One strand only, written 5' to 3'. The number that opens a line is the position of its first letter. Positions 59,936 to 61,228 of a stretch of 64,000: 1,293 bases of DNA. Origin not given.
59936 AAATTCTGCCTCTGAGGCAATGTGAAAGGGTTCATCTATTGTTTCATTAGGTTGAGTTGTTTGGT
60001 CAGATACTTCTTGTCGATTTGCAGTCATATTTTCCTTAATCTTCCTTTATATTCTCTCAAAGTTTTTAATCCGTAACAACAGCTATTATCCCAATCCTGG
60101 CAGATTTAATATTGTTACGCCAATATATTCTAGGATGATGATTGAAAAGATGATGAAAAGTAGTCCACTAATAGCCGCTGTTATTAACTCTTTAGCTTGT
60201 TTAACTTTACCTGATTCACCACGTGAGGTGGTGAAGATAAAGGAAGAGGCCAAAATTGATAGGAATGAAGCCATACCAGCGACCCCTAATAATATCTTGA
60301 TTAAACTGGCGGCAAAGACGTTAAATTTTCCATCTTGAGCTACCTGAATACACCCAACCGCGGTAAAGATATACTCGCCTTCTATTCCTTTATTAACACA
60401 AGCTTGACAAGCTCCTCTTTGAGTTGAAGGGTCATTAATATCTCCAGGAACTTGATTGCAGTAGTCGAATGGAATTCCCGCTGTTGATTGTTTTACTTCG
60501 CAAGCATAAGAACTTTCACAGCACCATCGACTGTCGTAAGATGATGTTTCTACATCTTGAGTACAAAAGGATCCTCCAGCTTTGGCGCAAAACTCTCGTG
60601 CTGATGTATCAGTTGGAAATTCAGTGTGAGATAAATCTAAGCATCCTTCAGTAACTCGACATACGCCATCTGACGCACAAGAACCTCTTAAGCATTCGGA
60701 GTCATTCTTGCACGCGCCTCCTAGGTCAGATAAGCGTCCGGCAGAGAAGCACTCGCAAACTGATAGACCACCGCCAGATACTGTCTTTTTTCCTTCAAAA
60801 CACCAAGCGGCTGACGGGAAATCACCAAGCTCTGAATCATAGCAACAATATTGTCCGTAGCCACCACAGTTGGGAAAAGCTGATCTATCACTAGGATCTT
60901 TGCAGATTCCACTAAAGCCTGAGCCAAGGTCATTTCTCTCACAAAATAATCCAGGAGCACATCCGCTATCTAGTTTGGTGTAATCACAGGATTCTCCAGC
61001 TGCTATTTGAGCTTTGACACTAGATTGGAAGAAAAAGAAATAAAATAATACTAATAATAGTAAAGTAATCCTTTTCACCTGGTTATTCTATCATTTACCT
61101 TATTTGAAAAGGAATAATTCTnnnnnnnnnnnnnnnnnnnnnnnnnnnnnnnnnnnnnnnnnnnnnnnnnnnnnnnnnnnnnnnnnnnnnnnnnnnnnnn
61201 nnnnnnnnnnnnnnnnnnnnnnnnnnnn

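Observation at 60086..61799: VirB2/TrbC-like pilin with a roughly 230-aa, more-than-30-cysteine ectodomain, followed by an SLT-like lytic transglycosylase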

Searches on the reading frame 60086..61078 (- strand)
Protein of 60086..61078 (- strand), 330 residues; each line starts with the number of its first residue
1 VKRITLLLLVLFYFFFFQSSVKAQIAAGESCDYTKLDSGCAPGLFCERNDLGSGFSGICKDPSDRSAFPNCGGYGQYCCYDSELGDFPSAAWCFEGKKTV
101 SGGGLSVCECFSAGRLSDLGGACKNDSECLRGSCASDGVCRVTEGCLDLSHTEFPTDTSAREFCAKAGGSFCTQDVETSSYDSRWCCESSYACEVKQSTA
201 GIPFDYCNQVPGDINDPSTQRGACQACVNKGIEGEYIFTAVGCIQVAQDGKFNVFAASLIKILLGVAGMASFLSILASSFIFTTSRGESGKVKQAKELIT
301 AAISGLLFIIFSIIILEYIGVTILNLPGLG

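Call 3: search_protein_families(library=pfam, proteins=[window:60086-61078:-], max_evalue=1)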
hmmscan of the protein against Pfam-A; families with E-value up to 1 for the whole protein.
window:60086-61078:- (330 aa): 1 family
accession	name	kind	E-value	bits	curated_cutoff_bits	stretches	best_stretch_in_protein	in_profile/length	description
PF18895.5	T4SS_pilin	-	0.074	13.6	26.6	1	257-319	10-71/71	Type IV secretion system pilin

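Call 4: search_protein_families(library=ncbifam, proteins=[window:60086-61078:-], max_evalue=1)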
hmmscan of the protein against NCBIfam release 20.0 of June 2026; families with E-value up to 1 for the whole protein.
window:60086-61078:- (330 aa): 0 families

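Call 9: find_homologous_proteins(query=window:60086-61078:-, max_evalue=0.001)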
Query window:60086-61078:- (330 aa): 22 proteins with E <= 0.001 among 3381 candidates.
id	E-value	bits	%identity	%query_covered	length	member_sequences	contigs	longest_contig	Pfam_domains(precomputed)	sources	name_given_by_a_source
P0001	2.8e-219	745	100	100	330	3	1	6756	-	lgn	-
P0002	3.4e-91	324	50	95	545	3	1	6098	-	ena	-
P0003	2.5e-48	183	45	78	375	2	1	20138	-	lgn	-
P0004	2.3e-44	170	69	38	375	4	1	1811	-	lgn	-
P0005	2.2e-40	157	55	54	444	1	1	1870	-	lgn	-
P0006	2.3e-39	154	53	52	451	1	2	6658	-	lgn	-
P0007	2.2e-37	147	46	63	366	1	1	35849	-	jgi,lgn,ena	-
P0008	6.9e-34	136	57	39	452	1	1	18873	-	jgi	-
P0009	5.0e-33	133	53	38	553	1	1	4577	PF18895.6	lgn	-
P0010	1.2e-32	132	57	40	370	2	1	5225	-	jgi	-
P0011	3.1e-30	124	35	64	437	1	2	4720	-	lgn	-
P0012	6.2e-29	119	57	41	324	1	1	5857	-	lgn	-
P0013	6.5e-28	116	54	38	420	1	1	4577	-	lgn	-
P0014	7.4e-28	116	49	44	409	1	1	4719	-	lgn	-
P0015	7.5e-28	116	43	53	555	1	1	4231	-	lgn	-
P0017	5.8e-26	110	47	41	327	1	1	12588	PF18895.6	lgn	-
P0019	2.9e-19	88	41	39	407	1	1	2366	PF18895.6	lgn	-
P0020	2.8e-18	84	41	44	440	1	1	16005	-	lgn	-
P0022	1.8e-13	69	47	29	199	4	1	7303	PF18895.6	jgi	jgi:hypothetical protein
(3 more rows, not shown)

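Call 13: search_protein_families(library=pfam, alignment_id=A1, max_evalue=0.1)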
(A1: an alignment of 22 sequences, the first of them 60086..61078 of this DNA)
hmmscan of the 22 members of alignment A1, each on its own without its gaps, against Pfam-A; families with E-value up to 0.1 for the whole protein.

A. member 1, window:60086-61078:- (330 aa): 1 family
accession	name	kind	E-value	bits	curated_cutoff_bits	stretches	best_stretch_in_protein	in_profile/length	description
PF18895.5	T4SS_pilin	-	0.074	13.6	26.6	1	257-319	10-71/71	Type IV secretion system pilin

B. families by the number of members that match (of 22 scanned): 9 families
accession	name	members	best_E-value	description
PF18895.5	T4SS_pilin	19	3.2e-07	Type IV secretion system pilin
PF03023.19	MurJ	3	0.0035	Lipid II flippase MurJ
PF01554.23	MatE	2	0.0015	MatE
PF01683.23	EB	1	0.00049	EB module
PF24040.1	DUF7349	1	0.039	Domain of unknown function (DUF7349)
PF07127.16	Nodulin_late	1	0.045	Late nodulin domain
PF21496.2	MIC5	1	0.069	Microneme protein MIC5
PF20712.2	CyanoTRADDas_TM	1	0.081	Cyanobacterial TRADD-N associated 2-Transmembrane domain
PF07495.19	Y_Y_Y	1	0.094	Y_Y_Y domain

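Call 25: predict_structure(alignment_id=A1)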
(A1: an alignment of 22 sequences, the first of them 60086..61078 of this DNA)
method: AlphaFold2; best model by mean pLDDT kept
length: 330 residues; sequences in the alignment: 22
mean_pLDDT: 71.0   pTM: 0.40
mean pLDDT of the five models: 71.0, 67.4, 67.3, 67.3, 63.1
residues with pLDDT >= 90: 48; 70-90: 161; 50-70: 57; < 50: 64
segments of 3 or more residues with pLDDT < 50: 67-114, 176-180, 326-330
pLDDT, mean of each block of 10 residues (from residue 1): 85 72 65 68 71 70 53 38 38 34 34 63 89 92 87 63 87 60 80 74 73 94 93 83 78 67 77 80 84 81 83 78 49
secondary structure, 60 per line:
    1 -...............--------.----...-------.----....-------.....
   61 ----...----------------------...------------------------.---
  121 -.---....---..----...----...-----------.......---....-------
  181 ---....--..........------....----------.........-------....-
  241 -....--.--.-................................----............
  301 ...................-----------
elements in order: H2-16 E30-32 E45-48 E56-60 E139-141 E146-148 H160-166 E170-173 E184-187 H190-199 H206-209 H220-228 E236-239 E242-245 H253-284 H289-319

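Call 29: fold_search(model_id=the predicted structure, library=pdb)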
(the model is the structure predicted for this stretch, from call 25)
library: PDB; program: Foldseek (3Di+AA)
matches with E <= 10: 95; with E <= 0.001: 0
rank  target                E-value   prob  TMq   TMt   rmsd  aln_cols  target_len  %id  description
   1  5z7b_A                9.2e-01  0.11  0.15  0.24  26.3       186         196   12  Crystal structure of the VanR transcription factor in complex with vanillate (released 2018-08-29)
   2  5x11_B                1.3e+00  0.07  0.10  0.17  25.0       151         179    8  Crystal structure of Bacillus subtilis PadR in complex with operator DNA (released 2017-11-22)
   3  5z7b_B                1.5e+00  0.10  0.15  0.23  26.1       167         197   12  Crystal structure of the VanR transcription factor in complex with vanillate (released 2018-08-29)
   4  6lg2_B                1.7e+00  0.11  0.16  0.25  24.5       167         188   12  VanR bound to Vanillate (released 2020-02-12)
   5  6lg2_A                2.4e+00  0.08  0.15  0.25  24.4       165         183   13  VanR bound to Vanillate (released 2020-02-12)
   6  5ulo_B                3.3e+00  0.75  0.15  0.22   1.5        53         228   21  Crystal Structure of 14-3-3 zeta in Complex with a Serine 124-phosphorylated TBC1D7 peptide (released 2018-01-31)
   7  5x11_D                3.3e+00  0.04  0.10  0.18  25.4       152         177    9  Crystal structure of Bacillus subtilis PadR in complex with operator DNA (released 2017-11-22)
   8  8dfu_0                3.5e+00  0.69  0.18  0.63   2.2        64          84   16  Cryo-EM structure of conjugation pili from Aeropyrum pernix (released 2023-03-22)
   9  5oql_H                3.7e+00  0.07  0.16  0.24  12.9       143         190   11  Cryo-EM structure of the 90S pre-ribosome from Chaetomium thermophilum (released 2017-10-11)
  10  5x11_C                3.7e+00  0.02  0.09  0.15  24.7       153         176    8  Crystal structure of Bacillus subtilis PadR in complex with operator DNA (released 2017-11-22)
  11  3zg1_A                4.0e+00  0.51  0.17  0.47   4.2        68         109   12  NI-BOUND FORM OF M123A MUTANT OF CUPRIAVIDUS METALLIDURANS CH34 CNRXS (released 2013-10-23)
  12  5x11_F                4.0e+00  0.08  0.15  0.25  25.6       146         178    7  Crystal structure of Bacillus subtilis PadR in complex with operator DNA (released 2017-11-22)
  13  4wrq_B                4.2e+00  0.57  0.17  0.24   1.8        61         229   23  Crystal Structure of 14-3-3 zeta with Chibby peptide (released 2015-05-06)
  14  6rgy_A                4.5e+00  0.47  0.19  0.25   5.2        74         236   15  Revisiting pH-gated conformational switch. Complex HK853-RR468 pH 7.5 (released 2020-02-19)
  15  3q84_H                4.5e+00  0.12  0.17  0.20  12.6       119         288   13  Crystal structure of human PACSIN 1 F-BAR domain (released 2012-02-22)
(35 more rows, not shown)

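Call 31: find_encoding_contigs(protein=P0007, flank=10000, max_places=2)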
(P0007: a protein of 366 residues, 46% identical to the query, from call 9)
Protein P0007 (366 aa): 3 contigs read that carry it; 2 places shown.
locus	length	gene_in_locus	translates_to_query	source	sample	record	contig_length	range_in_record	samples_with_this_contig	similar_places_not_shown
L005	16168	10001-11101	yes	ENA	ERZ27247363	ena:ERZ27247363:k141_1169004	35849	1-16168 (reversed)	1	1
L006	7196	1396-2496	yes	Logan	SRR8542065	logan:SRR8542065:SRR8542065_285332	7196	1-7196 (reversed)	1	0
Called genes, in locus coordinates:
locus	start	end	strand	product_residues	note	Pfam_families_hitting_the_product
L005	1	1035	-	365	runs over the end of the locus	-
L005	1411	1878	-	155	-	PF00583:Acetyltransf_1, PF13673:Acetyltransf_10 (weak), PF13508:Acetyltransf_7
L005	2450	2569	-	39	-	-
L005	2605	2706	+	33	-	-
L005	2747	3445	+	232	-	PF26317:CntK_N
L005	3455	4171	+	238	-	PF01427:Peptidase_M15, PF02557:VanY (weak)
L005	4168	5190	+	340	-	PF00144:Beta-lactamase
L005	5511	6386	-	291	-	PF00730:HhH-GPD, PF00633:HHH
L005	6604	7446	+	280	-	PF01209:Ubie_methyltran, PF13489:Methyltransf_23, PF05175:MTS (weak), PF13649:Methyltransf_25, PF13847:Methyltransf_31, PF08241:Methyltransf_11, PF08242:Methyltransf_12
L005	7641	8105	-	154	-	PF01797:Y1_Tnp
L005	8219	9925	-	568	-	PF08486:SpoIID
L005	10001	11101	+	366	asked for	-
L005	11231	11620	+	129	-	PF18895:T4SS_pilin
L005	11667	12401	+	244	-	PF01255:Prenyltransf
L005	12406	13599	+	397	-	PF00368:HMG-CoA_red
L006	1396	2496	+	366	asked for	-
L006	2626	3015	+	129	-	PF18895:T4SS_pilin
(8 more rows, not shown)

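Call 32: find_encoding_contigs(protein=P0020, flank=10000, max_places=2)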
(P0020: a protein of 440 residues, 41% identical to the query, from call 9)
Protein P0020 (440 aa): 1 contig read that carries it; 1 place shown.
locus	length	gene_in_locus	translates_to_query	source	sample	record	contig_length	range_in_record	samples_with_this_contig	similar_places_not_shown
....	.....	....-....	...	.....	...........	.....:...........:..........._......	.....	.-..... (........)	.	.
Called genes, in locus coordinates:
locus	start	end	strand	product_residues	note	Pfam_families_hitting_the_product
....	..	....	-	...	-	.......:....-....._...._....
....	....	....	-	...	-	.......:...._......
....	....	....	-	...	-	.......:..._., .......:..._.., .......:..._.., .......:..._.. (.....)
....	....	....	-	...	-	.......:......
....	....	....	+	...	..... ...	-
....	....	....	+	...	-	-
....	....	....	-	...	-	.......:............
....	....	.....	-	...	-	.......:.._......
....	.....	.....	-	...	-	-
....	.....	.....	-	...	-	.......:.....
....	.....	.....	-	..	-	-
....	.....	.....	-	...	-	-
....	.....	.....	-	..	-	-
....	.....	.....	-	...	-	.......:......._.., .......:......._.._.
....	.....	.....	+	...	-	-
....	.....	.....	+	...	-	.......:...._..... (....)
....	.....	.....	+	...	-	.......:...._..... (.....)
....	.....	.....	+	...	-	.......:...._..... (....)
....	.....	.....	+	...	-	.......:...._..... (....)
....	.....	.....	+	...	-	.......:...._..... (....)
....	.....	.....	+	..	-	?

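Call 33: find_encoding_contigs(protein=P0003, flank=10000, max_places=1)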
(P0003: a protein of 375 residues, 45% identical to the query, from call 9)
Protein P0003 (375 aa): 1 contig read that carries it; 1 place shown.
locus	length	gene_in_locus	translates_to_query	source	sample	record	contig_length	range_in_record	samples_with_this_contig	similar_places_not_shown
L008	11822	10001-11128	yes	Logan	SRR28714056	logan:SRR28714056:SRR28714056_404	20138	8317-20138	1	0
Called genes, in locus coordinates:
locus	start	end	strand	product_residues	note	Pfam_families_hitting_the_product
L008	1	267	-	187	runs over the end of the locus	PF01467:CTP_transf_like (weak)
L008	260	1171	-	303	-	-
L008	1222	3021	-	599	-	PF01547:SBP_bac_1, PF13416:SBP_bac_8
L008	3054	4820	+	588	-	PF12229:PG_binding_4 (weak), PF04294:VanW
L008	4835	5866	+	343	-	PF00953:Glycos_transf_4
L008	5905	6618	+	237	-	PF07719:TPR_2 (faint), PF13424:TPR_12 (faint), PF00515:TPR_1 (faint)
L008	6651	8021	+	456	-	PF21799:MurD-like_N, PF08245:Mur_ligase_M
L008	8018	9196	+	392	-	PF01098:FTSW_RODA_SPOVE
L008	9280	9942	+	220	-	-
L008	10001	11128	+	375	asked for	-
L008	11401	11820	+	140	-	?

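Call 34: find_encoding_contigs(protein=P0008, flank=10000, max_places=1)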
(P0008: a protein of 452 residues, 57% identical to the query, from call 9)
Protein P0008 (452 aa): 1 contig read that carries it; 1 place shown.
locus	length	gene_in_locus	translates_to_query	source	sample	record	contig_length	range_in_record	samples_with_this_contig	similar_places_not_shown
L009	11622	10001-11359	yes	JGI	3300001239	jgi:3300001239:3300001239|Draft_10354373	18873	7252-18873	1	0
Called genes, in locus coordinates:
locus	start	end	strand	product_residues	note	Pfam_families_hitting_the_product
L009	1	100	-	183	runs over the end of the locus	PF01467:CTP_transf_like (weak)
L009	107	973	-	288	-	PF18765:Polbeta (weak)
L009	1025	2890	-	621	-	PF01547:SBP_bac_1, PF13416:SBP_bac_8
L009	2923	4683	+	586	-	PF12229:PG_binding_4, PF04294:VanW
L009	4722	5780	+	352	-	PF00953:Glycos_transf_4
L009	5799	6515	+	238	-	-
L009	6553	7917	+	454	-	PF21799:MurD-like_N, PF08245:Mur_ligase_M, PF02875:Mur_ligase_C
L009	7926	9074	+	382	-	PF01098:FTSW_RODA_SPOVE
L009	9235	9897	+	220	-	-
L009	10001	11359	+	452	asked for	-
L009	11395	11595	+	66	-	-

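Call 35: find_encoding_contigs(protein=P0017, flank=10000, max_places=1)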
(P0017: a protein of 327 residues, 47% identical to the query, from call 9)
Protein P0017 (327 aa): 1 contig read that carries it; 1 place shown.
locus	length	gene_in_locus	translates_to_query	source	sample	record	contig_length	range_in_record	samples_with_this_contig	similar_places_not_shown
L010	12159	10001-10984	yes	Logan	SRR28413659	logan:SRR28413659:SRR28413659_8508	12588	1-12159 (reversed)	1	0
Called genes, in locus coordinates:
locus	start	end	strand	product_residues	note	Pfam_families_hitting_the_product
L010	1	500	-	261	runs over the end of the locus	PF02096:60KD_IMP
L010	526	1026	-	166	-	PF01467:CTP_transf_like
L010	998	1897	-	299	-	-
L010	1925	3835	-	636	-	PF01547:SBP_bac_1, PF13416:SBP_bac_8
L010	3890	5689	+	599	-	PF12229:PG_binding_4, PF04294:VanW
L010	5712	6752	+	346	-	PF00953:Glycos_transf_4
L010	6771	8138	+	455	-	PF02875:Mur_ligase_C (faint), PF21799:MurD-like_N, PF08245:Mur_ligase_M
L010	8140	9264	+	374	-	PF01098:FTSW_RODA_SPOVE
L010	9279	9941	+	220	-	-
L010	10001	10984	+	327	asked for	PF18895:T4SS_pilin (weak)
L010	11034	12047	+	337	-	-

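Call 47: find_related_loci(query=A1, collection=genome_contigs, flank=10000)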
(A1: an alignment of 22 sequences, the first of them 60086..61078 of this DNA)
Query A1 (330 aa) in genome_contigs; peptide patterns used: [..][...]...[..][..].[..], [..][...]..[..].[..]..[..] (x = any residue, [..] = any of these).
265 stretches matched a pattern; 58 encode a relative of the query (tblastn E <= 1e-3); 58 distinct loci.
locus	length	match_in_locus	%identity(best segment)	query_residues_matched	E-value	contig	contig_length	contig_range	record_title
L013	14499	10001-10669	43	121-329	6e-39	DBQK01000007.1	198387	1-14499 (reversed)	MAG TPA_asm: Patescibacteria group bacterium UBA1396 UBA1396_contig_2274, whole genome shotgun sequence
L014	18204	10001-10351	56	204-330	4e-37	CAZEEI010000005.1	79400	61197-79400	MAG TPA_asm: uncultured Pseudomonadales bacterium isolate SRP192927_co7_719 genome assembly, contig: NODE_363_length_794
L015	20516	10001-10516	44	170-330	5e-37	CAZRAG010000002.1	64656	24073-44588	MAG TPA_asm: uncultured Pseudomonadales bacterium isolate SRP093185_co1_24 genome assembly, contig: NODE_157_length_6465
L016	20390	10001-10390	54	201-330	2e-36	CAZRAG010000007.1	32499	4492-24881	MAG TPA_asm: uncultured Pseudomonadales bacterium isolate SRP093185_co1_24 genome assembly, contig: NODE_646_length_3249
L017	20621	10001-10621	41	112-329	8e-35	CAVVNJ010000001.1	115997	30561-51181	MAG: Candidatus Woesebacteria bacterium isolate MFD05674.bin.2.125 genome assembly, contig: contig_130668, whole genome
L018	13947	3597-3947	50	204-330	2e-30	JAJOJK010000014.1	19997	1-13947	MAG: Candidatus Woesebacteria bacterium isolate S5C87 S5CNODE_189_length_19997_cov_5.944590, whole genome shotgun sequen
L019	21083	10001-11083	32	3-330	2e-29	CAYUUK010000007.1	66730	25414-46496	MAG TPA_asm: uncultured Pseudomonadales bacterium isolate SRP141376_co5_90 genome assembly, contig: NODE_883_length_6673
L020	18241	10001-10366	43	204-329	6e-27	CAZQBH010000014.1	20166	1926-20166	MAG TPA_asm: uncultured Pseudomonadales bacterium isolate SRP170004_co1_119 genome assembly, contig: NODE_4121_length_20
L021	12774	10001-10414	42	203-330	9e-27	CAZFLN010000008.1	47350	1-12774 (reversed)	MAG TPA_asm: uncultured Pseudomonadales bacterium isolate SRP344714_co1_414 genome assembly, contig: NODE_1595_length_47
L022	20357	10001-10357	51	204-329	3e-23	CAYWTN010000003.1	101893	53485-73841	MAG TPA_asm: uncultured Pseudomonadales bacterium isolate SRP344714_co1_151 genome assembly, contig: NODE_484_length_101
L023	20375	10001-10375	40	204-330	9e-23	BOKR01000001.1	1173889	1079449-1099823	MAG: Patescibacteria group bacterium BroJett025 DNA, sequence1, whole genome shotgun sequence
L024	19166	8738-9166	38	187-330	6e-22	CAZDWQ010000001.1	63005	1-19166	MAG TPA_asm: uncultured Pseudomonadales bacterium isolate SRP192515_co1_182 genome assembly, contig: NODE_313_length_630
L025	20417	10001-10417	36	186-330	2e-21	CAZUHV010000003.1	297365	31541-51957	MAG TPA_asm: uncultured Pseudomonadales bacterium isolate binchicken_co277_32 genome assembly, contig: NODE_70_length_29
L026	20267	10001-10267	52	237-329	4e-21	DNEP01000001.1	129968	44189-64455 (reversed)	MAG TPA_asm: Candidatus Paceibacterota bacterium isolate UBA12128 contig_542, whole genome shotgun sequence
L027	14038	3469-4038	32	144-330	5e-21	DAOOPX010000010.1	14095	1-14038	MAG TPA_asm: Candidatus Woesebacteria bacterium isolate AMR_MDS_2586 NODE_5283_length_14095_cov_4.302920, whole genome s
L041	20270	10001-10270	44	237-329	3e-15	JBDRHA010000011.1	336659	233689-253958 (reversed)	MAG: Candidatus Shapirobacteria bacterium isolate MEGAHIT-group-1.477 k141_13174141, whole genome shotgun sequence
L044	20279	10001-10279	45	239-330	8e-15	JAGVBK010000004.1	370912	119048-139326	MAG: Candidatus Shapirobacteria bacterium isolate DeMMO6_54 c_000000064601, whole genome shotgun sequence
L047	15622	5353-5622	43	230-328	3e-13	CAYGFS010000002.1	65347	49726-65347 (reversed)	MAG TPA_asm: uncultured Pseudomonadales bacterium isolate ERP113451_co1_9 genome assembly, contig: NODE_287_length_65347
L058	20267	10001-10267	33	237-329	9e-12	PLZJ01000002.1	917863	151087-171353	MAG: Candidatus Levyibacteriota bacterium isolate palsa_1332 73.20120700_P3D.151_contig_1296, whole genome shotgun seque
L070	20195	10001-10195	34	256-320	1e-5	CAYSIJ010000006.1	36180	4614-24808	MAG TPA_asm: uncultured Gammaproteobacteria bacterium isolate binchicken_co113_247 genome assembly, contig: NODE_1259_le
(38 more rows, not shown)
